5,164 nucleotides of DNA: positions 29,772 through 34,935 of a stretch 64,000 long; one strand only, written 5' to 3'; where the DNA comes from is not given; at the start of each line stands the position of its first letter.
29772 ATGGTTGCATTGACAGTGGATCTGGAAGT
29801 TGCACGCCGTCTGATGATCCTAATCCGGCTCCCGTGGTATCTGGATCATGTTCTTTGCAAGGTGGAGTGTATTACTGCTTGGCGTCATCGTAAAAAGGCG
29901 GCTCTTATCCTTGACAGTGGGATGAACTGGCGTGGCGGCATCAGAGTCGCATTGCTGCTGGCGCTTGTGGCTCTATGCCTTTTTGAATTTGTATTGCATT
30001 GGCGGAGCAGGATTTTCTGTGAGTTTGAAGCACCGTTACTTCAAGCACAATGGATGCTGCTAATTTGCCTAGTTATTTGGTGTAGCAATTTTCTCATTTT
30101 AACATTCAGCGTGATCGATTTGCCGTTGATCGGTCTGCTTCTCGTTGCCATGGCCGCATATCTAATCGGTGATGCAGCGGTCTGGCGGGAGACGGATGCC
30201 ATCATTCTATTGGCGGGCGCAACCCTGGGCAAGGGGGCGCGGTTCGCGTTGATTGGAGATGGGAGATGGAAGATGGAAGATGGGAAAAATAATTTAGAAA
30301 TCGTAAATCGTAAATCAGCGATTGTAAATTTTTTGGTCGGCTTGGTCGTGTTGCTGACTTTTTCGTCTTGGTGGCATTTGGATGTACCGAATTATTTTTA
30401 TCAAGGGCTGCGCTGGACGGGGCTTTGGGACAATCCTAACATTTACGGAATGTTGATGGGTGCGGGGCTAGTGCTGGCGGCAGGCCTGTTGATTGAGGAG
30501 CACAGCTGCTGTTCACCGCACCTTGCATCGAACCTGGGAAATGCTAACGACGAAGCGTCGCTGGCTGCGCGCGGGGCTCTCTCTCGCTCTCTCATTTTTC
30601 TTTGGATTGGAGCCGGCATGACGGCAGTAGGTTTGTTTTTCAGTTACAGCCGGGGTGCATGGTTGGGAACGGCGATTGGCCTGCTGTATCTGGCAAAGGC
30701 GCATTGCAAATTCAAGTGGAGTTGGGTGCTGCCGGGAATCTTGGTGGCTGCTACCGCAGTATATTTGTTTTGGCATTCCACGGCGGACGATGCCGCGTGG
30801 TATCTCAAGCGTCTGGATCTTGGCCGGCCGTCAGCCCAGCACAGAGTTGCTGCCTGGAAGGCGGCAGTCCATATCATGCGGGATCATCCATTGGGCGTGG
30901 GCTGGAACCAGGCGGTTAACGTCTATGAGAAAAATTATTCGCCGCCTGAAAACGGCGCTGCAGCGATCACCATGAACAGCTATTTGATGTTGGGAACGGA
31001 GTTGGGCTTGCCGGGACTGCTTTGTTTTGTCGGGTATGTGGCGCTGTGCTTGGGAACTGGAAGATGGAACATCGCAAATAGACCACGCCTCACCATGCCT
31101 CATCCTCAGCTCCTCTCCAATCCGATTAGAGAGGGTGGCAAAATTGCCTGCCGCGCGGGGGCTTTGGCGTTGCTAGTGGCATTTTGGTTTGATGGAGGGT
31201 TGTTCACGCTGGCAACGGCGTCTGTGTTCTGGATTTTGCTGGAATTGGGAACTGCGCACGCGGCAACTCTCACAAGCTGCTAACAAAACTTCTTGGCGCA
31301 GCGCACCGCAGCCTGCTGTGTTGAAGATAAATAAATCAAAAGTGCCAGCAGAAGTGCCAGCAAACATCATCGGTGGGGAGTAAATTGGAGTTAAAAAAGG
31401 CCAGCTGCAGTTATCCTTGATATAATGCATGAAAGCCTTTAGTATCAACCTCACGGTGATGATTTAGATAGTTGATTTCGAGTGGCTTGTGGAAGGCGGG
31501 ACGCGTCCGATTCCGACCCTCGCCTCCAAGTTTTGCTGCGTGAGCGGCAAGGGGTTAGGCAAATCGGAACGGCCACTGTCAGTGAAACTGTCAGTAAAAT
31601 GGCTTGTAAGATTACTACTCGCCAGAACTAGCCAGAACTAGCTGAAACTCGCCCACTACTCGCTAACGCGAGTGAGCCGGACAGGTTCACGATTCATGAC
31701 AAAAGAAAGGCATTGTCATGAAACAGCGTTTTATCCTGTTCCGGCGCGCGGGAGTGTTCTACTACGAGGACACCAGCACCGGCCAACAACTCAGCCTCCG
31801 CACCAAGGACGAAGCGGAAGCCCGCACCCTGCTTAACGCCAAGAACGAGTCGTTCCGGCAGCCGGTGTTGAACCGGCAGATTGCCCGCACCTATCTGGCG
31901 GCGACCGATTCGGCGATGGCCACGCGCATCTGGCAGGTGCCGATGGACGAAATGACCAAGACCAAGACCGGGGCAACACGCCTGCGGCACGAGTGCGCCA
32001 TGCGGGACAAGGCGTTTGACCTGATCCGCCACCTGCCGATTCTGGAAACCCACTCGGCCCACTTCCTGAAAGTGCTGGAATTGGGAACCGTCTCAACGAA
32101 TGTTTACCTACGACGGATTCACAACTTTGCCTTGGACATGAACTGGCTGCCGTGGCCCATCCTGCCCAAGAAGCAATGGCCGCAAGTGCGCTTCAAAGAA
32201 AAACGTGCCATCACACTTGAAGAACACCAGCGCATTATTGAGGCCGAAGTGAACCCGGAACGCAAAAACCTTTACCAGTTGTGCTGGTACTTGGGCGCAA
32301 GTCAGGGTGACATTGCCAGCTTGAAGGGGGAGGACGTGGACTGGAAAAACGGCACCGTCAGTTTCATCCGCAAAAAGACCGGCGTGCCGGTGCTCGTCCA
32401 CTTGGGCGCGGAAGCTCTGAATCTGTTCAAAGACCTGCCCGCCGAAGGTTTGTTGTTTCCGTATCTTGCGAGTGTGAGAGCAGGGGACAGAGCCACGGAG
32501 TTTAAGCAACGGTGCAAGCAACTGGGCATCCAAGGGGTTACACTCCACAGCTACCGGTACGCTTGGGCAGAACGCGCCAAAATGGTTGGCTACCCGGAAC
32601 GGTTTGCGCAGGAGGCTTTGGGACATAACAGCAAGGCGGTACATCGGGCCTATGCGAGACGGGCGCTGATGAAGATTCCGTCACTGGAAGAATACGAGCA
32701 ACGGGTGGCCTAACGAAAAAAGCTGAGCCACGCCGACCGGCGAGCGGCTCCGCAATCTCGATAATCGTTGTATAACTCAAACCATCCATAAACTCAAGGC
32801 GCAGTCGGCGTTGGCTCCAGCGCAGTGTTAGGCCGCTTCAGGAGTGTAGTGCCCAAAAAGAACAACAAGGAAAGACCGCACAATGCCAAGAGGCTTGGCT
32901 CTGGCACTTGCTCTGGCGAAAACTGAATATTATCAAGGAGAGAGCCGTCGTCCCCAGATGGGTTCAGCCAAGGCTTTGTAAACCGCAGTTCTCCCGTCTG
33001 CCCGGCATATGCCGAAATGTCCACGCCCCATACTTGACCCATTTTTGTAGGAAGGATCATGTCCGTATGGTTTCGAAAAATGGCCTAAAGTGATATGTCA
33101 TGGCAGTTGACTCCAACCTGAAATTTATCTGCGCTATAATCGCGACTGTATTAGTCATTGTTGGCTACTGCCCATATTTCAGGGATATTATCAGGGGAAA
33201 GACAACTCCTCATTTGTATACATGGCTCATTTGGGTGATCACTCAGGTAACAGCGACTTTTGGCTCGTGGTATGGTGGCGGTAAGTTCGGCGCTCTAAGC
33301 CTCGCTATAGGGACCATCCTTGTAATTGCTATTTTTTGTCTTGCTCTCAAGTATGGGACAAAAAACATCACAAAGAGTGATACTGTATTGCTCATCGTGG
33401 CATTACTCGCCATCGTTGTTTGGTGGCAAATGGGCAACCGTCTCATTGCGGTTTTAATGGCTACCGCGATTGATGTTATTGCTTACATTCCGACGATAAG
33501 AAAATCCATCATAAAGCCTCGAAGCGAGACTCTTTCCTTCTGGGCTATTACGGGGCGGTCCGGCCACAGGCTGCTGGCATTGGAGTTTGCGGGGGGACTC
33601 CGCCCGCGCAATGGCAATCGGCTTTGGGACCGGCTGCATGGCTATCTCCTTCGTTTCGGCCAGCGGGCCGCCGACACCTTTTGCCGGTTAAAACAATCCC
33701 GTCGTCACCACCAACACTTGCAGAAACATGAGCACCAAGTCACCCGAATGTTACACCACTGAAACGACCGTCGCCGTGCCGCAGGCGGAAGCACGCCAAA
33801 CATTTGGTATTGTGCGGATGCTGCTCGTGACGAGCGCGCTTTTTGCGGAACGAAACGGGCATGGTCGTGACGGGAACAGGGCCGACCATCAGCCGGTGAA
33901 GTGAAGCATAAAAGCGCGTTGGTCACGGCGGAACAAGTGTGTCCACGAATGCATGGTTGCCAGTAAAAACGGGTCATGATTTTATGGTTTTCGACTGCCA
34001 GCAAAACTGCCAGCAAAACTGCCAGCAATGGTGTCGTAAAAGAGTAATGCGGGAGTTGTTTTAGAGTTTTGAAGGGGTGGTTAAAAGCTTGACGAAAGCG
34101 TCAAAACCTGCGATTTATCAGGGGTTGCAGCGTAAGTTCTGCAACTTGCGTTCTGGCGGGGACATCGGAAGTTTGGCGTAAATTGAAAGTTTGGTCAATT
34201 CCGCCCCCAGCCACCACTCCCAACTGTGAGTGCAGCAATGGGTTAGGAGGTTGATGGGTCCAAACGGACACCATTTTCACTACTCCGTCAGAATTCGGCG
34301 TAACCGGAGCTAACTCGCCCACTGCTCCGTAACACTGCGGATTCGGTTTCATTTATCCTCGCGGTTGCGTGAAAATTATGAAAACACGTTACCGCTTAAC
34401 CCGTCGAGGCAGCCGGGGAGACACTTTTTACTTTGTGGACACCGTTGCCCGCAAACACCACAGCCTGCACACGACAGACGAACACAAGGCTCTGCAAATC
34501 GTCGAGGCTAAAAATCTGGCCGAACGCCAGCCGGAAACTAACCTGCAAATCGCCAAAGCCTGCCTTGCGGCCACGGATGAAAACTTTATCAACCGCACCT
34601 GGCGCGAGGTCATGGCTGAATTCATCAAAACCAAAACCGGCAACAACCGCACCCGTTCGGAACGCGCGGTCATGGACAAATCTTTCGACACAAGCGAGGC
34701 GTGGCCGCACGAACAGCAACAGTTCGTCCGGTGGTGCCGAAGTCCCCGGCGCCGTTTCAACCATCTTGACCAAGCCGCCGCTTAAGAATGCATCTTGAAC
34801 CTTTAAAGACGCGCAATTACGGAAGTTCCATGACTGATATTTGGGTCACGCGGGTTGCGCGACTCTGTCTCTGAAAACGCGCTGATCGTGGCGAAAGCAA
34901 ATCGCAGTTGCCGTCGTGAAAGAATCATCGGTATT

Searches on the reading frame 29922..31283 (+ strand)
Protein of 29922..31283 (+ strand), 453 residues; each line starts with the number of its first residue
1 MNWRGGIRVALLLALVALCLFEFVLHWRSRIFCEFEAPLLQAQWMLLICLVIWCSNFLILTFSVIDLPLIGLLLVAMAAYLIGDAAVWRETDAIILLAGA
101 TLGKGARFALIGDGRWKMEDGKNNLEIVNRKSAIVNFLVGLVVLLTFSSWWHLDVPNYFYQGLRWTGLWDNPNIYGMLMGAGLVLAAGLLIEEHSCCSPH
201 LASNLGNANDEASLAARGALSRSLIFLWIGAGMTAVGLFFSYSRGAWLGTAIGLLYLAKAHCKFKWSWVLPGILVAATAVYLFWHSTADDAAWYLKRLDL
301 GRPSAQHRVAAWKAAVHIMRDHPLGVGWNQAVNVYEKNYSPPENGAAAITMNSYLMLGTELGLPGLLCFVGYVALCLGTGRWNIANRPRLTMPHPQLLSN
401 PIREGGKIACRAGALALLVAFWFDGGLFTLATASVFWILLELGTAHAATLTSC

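Call 4: search_protein_families(library=pfam, max_evalue=0.1, proteins=[window:29922-31283:+])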
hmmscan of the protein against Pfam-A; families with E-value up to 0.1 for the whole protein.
window:29922-31283:+ (453 aa): 1 family
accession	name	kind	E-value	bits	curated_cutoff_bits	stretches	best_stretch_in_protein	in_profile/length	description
PF04932.20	Wzy_C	-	3.8e-19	69.4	31.7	1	233-370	5-149/149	O-Antigen ligase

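Call 5: search_protein_families(library=ncbifam, max_evalue=0.1, proteins=[window:29922-31283:+])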
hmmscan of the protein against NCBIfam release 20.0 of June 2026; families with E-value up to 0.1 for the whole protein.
window:29922-31283:+ (453 aa): 1 family
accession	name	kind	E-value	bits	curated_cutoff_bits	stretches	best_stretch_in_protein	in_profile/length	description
NF006752.0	PRK09272.1-5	equivalog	0.0042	17.4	162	1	215-283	31-100/110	hypothetical protein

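Call 32: search_protein_families(library=padloc, max_evalue=0.01, proteins=[window:29922-31283:+])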
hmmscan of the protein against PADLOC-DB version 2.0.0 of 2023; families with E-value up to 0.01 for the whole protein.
window:29922-31283:+ (453 aa): 0 families

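Call 45: find_related_loci(query=A5, collection=genome_contigs, flank=10000)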
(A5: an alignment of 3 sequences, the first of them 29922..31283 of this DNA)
Query A5 (453 aa) in genome_contigs; peptide patterns used: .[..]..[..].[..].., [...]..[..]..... (x = any residue, [..] = any of these).
460 stretches matched a pattern; 93 encode a relative of the query (tblastn E <= 1e-3); the best 80 are kept; 79 distinct loci.
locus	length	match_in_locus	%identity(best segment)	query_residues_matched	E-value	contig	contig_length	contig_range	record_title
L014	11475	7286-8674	56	10-442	2e-154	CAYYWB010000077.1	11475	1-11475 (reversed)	MAG TPA_asm: uncultured Bifidobacteriaceae bacterium isolate binchicken_co3_427 genome assembly, contig: NODE_18340_leng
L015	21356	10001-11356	57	1-447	2e-152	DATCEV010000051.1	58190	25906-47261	MAG TPA_asm: Verrucomicrobiia bacterium isolate SMAG_U7763 k141_166095, whole genome shotgun sequence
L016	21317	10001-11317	58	7-446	2e-151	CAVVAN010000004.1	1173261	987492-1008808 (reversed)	MAG: uncultured Verrucomicrobiae bacterium isolate MFD04434.bin.2.19 genome assembly, contig: contig_8281, whole genome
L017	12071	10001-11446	52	4-446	2e-150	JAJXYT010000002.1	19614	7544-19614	MAG: bacterium isolate BP7.bin11 NODE_4017_length_19614_cov_1.303536, whole genome shotgun sequence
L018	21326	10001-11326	57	7-443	3e-146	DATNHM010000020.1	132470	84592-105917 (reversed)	MAG TPA_asm: Candidatus Limnocylindrales bacterium isolate SMAG_U11347 k141_963579, whole genome shotgun sequence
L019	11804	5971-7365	52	7-446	1e-143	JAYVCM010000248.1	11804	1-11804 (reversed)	MAG: Limisphaerales bacterium isolate GL32_Down_metabat_63 GL32_Down_metabat_63_247, whole genome shotgun sequence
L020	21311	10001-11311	57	7-444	9e-140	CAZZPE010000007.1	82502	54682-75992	MAG TPA_asm: uncultured Bifidobacteriaceae bacterium isolate binchicken_co3_607 genome assembly, contig: NODE_752_length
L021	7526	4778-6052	54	1-446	1e-138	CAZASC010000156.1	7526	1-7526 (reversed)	MAG TPA_asm: uncultured Victivallales bacterium isolate binchicken_co3_499 genome assembly, contig: NODE_32074_length_75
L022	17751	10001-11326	50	9-443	2e-122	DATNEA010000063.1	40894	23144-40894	MAG TPA_asm: Candidatus Angelobacter sp. isolate SMAG_U11256 k141_1611791, whole genome shotgun sequence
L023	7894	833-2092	51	1-443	3e-119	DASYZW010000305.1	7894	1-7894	MAG TPA_asm: Verrucomicrobiia bacterium isolate SMAG_U6372 k141_653355, whole genome shotgun sequence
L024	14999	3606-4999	56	2-452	2e-107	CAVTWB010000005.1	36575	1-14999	MAG: uncultured Verrucomicrobiae bacterium isolate MFD09286.bin.2.151 genome assembly, contig: contig_26985, whole genom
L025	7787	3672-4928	48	6-443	3e-107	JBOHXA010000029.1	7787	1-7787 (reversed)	MAG: Limisphaerales bacterium isolate TC-S_maxbin2.bin.522_sub k127_2709894, whole genome shotgun sequence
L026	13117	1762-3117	46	9-452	3e-106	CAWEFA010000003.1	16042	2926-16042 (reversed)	MAG: uncultured Bacteroidetes bacterium isolate MFD01188.bin.2.120 genome assembly, contig: contig_103283, whole genome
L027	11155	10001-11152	49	7-349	3e-100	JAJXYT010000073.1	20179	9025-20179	MAG: bacterium isolate BP7.bin11 NODE_3829_length_20179_cov_1.582984, whole genome shotgun sequence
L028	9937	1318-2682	54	2-452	1e-137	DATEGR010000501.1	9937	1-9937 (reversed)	MAG TPA_asm: Verrucomicrobiia bacterium isolate SMAG_U8790 k141_2042195, whole genome shotgun sequence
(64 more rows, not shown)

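Call 66: search_protein_families(library=pfam, max_evalue=0.01, proteins=[L016:8237-9073:+])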
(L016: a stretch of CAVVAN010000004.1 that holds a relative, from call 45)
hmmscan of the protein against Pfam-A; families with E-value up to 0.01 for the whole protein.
L016:8237-9073:+ (278 aa): 0 families

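Call 67: search_solved_structures(query=window:29922-31283:+, max_evalue=1)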
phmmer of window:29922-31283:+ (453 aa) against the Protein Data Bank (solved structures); distinct sequences matched with E-value up to 1: 0.

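Call 74: find_related_loci(query=A5, collection=viral_contigs, flank=8000)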
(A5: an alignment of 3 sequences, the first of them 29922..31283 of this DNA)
Query A5 (453 aa) in viral_contigs; peptide patterns used: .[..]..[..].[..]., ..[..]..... (x = any residue, [..] = any of these).
17 stretches matched a pattern, but none encodes a relative of the query by tblastn (E <= 1e-3).

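Call 86: search_solved_structures(query=A8, max_evalue=10, show_alignments=3)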
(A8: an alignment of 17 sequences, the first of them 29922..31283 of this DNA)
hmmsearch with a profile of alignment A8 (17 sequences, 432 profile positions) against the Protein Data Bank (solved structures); distinct sequences matched with E-value up to 10: 0.

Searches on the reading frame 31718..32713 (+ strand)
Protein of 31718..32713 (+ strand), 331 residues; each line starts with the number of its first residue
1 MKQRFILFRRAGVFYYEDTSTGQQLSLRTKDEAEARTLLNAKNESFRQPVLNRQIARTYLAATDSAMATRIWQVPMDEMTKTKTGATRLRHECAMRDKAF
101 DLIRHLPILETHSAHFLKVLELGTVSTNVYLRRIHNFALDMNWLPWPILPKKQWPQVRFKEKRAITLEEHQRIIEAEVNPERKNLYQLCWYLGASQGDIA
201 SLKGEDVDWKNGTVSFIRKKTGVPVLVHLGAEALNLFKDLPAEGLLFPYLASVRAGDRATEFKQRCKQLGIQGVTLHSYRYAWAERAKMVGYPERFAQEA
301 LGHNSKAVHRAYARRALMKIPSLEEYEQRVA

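Call 4: search_protein_families(library=pfam, max_evalue=0.1, proteins=[window:31718-32713:+])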
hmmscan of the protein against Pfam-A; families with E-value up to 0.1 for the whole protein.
window:31718-32713:+ (331 aa): 2 families
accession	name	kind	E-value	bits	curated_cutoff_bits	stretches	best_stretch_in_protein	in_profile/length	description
PF00589.27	Phage_integrase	-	1.7e-11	44.7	27.1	1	168-315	6-168/172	Phage integrase family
PF20172.3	DUF6538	-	0.062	13.4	27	0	25-41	30-46/60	Domain of unknown function (DUF6538)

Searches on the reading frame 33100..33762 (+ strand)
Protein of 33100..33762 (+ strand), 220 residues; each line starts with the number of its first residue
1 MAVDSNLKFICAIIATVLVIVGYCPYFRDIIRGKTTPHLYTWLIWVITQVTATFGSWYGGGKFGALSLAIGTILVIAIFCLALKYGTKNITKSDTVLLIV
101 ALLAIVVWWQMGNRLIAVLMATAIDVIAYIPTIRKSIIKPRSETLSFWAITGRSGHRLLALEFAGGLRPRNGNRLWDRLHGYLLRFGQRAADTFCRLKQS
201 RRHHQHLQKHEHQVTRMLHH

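Call 4: search_protein_families(library=pfam, max_evalue=0.1, proteins=[window:33100-33762:+])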
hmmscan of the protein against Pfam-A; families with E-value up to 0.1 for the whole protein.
window:33100-33762:+ (220 aa): 1 family
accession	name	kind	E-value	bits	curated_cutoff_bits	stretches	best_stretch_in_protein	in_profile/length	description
PF11990.13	DUF3487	-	0.046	14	27.8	0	9-49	54-94/114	Protein of unknown function (DUF3487)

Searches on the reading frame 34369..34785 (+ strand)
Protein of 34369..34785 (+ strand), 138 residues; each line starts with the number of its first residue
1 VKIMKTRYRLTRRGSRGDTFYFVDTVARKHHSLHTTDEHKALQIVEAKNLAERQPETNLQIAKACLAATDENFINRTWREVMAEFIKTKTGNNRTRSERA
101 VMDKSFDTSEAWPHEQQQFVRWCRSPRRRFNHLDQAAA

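Call 4: search_protein_families(library=pfam, max_evalue=0.1, proteins=[window:34369-34785:+])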
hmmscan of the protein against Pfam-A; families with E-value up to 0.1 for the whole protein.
window:34369-34785:+ (138 aa): 1 family
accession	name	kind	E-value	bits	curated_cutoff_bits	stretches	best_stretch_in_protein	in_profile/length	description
PF05336.19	rhaM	-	0.063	13.9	23.4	1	56-107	59-104/105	L-rhamnose mutarotase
